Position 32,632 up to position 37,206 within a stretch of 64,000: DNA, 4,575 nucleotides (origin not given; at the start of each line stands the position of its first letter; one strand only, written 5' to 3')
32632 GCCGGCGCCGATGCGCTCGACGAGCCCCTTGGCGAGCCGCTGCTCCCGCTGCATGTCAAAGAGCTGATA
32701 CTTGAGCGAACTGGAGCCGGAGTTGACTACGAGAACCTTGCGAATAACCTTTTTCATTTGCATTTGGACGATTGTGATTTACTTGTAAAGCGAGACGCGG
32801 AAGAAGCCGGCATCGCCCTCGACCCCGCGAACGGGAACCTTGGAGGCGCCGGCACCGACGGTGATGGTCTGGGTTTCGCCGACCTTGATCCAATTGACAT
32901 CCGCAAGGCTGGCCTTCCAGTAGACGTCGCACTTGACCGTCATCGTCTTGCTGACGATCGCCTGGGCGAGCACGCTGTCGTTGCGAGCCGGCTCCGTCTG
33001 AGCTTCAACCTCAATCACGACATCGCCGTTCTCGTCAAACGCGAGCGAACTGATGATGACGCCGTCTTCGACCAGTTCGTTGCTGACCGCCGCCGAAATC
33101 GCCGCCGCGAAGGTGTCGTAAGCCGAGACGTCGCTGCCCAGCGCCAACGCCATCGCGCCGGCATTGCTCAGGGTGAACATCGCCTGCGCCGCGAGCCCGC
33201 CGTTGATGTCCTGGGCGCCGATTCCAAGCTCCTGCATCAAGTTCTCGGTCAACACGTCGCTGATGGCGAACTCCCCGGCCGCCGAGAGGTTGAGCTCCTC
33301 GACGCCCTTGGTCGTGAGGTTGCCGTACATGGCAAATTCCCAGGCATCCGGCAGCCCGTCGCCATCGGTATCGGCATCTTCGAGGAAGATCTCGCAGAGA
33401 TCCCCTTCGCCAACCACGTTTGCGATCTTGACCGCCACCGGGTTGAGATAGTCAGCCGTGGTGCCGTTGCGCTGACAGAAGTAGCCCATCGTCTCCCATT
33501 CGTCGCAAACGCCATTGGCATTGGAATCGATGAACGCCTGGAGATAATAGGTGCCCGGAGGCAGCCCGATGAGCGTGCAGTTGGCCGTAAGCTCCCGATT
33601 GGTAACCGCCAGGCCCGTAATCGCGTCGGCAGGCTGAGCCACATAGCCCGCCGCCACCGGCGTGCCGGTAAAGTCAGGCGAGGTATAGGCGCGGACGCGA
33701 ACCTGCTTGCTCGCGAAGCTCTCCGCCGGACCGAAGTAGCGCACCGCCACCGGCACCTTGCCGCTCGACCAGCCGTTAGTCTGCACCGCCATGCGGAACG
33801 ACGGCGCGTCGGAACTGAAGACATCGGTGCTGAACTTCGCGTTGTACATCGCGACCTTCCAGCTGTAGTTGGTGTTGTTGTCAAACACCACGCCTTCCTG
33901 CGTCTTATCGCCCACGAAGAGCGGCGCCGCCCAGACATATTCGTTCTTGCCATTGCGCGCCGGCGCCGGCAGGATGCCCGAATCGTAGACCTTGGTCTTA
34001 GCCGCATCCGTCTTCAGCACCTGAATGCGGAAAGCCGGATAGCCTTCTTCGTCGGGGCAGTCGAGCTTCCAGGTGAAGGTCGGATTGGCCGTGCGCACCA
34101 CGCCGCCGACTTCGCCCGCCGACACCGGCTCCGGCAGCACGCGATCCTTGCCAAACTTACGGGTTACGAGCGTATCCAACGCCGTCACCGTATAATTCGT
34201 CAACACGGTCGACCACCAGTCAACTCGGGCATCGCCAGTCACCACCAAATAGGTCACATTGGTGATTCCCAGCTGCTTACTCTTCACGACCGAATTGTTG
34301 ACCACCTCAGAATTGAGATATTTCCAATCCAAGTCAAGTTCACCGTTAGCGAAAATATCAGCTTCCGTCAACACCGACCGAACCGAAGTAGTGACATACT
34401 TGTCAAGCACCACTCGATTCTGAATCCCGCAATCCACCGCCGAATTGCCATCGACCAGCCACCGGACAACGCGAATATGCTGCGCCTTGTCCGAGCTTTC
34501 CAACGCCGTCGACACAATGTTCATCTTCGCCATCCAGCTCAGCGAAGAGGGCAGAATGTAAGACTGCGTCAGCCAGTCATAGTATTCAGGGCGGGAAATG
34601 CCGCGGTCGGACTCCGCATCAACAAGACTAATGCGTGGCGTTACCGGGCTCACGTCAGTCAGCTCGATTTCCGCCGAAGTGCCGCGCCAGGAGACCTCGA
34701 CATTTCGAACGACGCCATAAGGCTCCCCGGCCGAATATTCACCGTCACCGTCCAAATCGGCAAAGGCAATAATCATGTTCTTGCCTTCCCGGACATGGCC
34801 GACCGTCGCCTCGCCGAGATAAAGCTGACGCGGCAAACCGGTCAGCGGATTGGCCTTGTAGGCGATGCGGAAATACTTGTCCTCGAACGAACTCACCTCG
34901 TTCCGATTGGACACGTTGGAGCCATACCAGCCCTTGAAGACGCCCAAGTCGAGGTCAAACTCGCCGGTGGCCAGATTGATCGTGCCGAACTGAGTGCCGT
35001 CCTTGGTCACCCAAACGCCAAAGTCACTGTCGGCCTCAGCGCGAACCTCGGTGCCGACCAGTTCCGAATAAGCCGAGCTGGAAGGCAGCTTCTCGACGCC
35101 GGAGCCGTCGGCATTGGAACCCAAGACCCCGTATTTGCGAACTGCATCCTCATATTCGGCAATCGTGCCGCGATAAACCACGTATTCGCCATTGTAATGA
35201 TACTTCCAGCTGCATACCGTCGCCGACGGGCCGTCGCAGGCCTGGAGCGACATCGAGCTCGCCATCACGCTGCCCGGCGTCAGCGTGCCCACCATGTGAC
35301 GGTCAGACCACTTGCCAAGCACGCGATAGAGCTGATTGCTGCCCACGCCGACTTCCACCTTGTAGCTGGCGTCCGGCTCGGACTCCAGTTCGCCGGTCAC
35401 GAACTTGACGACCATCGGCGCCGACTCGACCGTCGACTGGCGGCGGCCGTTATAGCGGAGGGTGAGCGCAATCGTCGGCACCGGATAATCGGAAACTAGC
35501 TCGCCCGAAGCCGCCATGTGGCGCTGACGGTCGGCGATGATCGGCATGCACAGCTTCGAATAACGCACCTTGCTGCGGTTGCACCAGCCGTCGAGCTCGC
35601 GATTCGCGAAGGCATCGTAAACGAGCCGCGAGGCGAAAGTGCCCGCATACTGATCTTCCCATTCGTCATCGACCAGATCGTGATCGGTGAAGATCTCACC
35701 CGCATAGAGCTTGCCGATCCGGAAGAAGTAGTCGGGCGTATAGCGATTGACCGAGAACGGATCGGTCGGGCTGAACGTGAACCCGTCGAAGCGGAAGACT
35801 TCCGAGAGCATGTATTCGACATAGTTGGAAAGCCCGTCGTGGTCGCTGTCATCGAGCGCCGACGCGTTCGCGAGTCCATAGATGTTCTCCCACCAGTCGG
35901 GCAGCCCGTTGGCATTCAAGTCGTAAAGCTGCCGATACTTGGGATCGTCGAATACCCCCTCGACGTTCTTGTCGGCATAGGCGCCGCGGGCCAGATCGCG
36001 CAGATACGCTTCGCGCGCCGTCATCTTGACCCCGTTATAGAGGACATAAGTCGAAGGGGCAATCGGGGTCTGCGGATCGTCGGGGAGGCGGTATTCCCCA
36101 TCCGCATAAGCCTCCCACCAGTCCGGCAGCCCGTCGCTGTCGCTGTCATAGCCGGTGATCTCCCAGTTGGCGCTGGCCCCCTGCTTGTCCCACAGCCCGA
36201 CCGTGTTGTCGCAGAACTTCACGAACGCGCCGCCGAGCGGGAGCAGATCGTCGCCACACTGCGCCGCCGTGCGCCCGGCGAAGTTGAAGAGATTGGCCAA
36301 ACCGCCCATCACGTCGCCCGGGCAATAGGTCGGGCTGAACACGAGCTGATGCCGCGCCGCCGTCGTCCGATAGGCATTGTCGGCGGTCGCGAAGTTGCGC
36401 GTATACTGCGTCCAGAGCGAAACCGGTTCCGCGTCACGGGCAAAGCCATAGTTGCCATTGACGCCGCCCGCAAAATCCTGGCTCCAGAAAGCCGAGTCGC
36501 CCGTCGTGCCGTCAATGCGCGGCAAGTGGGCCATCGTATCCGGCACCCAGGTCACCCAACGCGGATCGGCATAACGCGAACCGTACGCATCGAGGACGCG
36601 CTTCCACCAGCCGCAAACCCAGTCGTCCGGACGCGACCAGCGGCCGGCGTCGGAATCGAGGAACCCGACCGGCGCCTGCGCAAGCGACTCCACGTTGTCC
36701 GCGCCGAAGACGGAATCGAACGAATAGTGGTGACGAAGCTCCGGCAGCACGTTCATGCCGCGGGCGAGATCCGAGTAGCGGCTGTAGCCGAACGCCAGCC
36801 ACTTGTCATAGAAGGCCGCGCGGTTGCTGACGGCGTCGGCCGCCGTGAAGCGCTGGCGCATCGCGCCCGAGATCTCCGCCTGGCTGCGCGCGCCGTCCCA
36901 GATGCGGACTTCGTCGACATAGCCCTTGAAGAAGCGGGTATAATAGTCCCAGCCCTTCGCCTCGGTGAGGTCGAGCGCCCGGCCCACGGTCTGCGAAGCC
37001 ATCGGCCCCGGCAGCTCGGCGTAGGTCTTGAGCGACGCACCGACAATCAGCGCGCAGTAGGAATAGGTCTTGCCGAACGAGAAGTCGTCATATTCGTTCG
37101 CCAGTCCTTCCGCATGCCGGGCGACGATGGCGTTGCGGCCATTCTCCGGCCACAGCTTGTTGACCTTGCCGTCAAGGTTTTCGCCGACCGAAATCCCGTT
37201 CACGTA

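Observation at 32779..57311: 24-kb block of three tandem giant secreted proteins (936, 2874 and 4225 aa): candidate undescribed surface-adhesin locus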

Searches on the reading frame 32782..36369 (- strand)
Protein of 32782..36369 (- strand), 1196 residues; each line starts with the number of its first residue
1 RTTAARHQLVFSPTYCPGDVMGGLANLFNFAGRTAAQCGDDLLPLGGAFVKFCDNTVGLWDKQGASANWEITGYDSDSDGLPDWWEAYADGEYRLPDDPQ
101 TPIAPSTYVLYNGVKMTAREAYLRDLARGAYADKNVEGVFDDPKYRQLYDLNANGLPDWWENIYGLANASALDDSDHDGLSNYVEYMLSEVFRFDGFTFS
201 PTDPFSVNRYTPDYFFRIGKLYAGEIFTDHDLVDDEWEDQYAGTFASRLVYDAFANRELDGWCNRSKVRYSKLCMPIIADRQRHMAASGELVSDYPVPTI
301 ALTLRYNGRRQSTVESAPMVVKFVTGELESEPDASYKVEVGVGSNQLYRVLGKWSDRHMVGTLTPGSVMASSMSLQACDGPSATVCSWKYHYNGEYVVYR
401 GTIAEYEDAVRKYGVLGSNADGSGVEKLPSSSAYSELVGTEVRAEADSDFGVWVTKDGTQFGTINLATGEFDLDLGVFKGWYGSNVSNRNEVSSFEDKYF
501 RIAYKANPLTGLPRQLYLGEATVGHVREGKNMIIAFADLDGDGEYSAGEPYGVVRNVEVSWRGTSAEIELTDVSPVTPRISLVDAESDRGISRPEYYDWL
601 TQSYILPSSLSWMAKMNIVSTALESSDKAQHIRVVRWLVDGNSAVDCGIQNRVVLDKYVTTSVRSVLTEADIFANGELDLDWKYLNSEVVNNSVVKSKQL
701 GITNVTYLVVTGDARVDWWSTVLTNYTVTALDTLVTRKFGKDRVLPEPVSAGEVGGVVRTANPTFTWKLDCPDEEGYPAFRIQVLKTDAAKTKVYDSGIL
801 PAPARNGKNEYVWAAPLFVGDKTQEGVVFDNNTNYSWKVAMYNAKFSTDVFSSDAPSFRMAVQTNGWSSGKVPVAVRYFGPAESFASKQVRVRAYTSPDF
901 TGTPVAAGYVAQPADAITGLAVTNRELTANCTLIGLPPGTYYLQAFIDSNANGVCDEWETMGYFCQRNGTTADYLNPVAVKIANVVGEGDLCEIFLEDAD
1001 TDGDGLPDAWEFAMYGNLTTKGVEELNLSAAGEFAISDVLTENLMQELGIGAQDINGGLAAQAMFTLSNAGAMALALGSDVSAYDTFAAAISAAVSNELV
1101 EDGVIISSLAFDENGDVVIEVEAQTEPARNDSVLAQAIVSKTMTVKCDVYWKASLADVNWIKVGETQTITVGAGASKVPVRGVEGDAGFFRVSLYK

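Call 60: search_protein_representatives(protein=window:32782-36369:-)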
Query: 1196 residues. Proteins with E-value up to 0.001 (for the whole library): 763; up to 1e-10: 575; up to 1e-30: 343. The best 150 are listed.
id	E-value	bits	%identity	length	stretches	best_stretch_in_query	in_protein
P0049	0.0e+00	2752.9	94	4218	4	1-1196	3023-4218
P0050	0.0e+00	1520.4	38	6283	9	150-1193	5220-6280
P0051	0.0e+00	1127.6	50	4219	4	2-1194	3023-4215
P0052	0.0e+00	1102.1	48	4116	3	21-1196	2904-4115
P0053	0.0e+00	1070.1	49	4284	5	23-1195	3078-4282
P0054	0.0e+00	1060.9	50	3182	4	19-1195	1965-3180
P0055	0.0e+00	1051.9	47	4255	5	1-1182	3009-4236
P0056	1.4e-293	993.7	47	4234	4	19-1195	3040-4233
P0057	2.5e-288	976.3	50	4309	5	27-585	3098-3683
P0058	2.2e-285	966.6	45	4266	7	1-1196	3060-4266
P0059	1.6e-281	953.8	45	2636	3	2-1194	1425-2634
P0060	3.3e-273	926.2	46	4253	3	2-1193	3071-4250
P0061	3.5e-273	926.1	47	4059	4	23-1195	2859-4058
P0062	3.6e-273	926.1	46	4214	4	3-1195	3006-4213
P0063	1.2e-272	924.3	34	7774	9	72-1194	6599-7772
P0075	2.6e-224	764.3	37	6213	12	509-1196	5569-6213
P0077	9.3e-220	749.2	42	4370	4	24-1195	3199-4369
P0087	4.0e-196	670.9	40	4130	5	30-1194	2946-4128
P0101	2.6e-179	615.2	38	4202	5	27-1193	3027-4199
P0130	2.8e-154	532.4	39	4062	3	26-1192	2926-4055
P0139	9.2e-149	514.1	39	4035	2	521-1196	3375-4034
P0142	3.5e-147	508.8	37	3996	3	27-1196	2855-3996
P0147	7.9e-143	494.4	38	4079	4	28-1196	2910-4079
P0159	4.8e-134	465.3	37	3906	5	28-1196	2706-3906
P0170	6.7e-130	451.6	35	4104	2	30-1133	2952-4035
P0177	4.6e-127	442.2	38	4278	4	499-1196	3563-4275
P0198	2.5e-110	386.7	38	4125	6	492-1173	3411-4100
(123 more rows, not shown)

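Call 61: list_cluster_members(proteins=[P0049, P0051, P0050, P0063, P0077, P0087, P0101, P0130, P0170, P0198])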
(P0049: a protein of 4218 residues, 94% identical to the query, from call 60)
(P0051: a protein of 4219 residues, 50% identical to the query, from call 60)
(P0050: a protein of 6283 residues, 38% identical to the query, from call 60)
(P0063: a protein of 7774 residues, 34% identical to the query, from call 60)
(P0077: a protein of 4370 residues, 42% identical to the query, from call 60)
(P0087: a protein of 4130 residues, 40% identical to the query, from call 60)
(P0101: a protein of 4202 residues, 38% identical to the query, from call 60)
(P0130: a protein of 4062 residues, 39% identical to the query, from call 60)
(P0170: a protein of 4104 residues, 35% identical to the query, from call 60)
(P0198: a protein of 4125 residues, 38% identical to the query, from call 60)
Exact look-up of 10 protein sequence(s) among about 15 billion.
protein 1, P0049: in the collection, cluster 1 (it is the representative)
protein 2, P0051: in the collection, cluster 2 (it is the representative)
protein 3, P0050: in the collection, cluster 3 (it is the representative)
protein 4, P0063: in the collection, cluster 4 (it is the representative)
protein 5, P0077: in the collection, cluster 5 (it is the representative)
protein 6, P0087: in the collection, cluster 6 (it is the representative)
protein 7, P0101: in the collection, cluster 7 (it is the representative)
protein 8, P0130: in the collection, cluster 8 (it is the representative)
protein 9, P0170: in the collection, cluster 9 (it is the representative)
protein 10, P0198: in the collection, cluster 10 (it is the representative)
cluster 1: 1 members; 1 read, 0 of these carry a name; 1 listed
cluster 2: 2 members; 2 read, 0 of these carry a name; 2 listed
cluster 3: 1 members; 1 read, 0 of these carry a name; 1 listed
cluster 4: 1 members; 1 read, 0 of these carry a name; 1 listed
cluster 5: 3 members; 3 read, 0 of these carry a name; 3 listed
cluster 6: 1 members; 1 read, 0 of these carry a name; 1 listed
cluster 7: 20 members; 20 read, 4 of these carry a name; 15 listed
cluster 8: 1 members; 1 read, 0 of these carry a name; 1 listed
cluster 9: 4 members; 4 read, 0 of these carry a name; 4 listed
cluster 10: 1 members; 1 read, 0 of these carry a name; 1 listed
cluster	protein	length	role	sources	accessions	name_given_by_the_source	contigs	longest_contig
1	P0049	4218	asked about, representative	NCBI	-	-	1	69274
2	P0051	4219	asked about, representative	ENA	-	-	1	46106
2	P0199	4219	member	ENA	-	-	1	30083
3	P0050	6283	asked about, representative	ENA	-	-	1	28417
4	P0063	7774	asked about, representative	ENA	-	-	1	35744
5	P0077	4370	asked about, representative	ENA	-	-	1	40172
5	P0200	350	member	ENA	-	-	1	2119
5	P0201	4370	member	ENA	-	-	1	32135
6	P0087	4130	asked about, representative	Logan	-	-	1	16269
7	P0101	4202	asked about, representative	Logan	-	-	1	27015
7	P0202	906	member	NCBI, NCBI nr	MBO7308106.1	MAG: hypothetical protein J6V38_00555, partial [Kiritimatiellae bacterium] | hypothetical protein [Kiritimatiellia bacterium]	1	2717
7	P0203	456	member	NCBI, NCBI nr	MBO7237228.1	MAG: hypothetical protein J6V45_03980, partial [Kiritimatiellae bacterium] | hypothetical protein [Kiritimatiellia bacterium]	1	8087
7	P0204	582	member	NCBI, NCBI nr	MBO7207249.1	MAG: hypothetical protein J6W10_06510, partial [Kiritimatiellae bacterium] | hypothetical protein [Kiritimatiellia bacterium]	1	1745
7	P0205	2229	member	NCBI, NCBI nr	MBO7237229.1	MAG: LamG domain-containing protein, partial [Kiritimatiellae bacterium] | LamG domain-containing protein [Kiritimatiellia bacterium]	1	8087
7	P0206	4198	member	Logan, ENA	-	-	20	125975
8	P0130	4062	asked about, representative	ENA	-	-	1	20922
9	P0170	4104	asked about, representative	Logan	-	-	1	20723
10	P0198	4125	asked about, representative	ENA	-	-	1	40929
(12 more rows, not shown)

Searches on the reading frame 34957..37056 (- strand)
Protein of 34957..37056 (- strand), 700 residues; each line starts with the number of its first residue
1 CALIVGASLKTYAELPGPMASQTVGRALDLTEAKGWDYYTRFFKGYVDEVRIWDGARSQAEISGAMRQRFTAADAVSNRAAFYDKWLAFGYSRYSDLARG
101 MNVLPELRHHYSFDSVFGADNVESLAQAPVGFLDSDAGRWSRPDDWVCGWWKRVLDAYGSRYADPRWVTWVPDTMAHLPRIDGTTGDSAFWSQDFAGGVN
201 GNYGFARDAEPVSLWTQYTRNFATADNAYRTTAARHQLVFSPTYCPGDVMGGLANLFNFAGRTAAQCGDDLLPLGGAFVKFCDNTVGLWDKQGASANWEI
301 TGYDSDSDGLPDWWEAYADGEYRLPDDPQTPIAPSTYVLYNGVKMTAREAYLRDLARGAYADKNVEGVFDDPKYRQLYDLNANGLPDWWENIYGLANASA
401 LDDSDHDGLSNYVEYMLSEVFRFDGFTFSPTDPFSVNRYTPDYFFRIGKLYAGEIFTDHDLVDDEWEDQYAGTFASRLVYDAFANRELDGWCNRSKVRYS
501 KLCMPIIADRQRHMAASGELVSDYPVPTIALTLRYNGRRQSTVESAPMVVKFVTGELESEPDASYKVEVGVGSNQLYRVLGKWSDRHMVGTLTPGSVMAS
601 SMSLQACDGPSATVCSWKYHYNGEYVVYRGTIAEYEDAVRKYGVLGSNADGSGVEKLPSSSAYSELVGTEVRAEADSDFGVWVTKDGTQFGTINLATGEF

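Call 72: search_protein_families(library=pfam, proteins=[window:34957-37056:-], max_evalue=1)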
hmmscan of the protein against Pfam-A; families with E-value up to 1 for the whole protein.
window:34957-37056:- (700 aa): 1 family
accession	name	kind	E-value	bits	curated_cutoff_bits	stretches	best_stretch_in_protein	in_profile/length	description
PF13385.13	Laminin_G_3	-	5.3e-05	23.8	27.6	1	37-63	124-151/151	Concanavalin A-like lectin/glucanases superfamily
